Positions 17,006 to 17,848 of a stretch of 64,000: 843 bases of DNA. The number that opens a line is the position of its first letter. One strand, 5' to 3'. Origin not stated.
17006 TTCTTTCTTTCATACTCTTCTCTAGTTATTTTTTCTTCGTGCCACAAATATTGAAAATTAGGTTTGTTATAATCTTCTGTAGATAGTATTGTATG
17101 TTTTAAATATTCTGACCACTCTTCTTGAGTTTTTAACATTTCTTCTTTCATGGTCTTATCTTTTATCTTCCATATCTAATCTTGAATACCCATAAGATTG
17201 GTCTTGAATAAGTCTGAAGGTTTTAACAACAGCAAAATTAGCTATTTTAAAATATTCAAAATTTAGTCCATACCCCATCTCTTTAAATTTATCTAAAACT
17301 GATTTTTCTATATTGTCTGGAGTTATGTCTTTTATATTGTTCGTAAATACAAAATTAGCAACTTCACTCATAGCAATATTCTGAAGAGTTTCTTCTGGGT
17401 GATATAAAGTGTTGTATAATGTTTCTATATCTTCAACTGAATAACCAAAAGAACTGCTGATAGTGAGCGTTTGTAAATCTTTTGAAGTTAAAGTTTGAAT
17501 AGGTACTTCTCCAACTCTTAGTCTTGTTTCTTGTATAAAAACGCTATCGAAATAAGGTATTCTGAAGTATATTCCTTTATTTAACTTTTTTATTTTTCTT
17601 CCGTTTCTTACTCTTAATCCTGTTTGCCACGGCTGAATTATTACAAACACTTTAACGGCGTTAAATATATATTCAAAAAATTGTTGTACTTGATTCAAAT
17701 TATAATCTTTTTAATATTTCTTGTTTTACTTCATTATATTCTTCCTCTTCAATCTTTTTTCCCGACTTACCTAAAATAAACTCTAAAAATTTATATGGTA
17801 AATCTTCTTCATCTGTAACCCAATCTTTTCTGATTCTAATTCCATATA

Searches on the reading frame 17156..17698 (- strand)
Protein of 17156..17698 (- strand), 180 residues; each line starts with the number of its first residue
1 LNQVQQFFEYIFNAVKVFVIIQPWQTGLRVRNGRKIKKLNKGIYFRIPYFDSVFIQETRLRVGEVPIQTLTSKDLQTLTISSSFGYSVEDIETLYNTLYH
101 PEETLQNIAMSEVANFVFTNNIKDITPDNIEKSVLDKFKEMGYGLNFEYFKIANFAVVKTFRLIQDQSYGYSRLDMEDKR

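Call 88: search_protein_families(library=pfam, proteins=[window:17156-17698:-], max_evalue=0.0001)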
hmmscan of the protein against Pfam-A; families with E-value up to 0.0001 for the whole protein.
window:17156-17698:- (180 aa): 1 family
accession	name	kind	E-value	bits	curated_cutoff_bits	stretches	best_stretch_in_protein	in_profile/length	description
PF01145.31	Band_7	-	1.1e-14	55.3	23.6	1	20-135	2-123/176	SPFH domain / Band 7 family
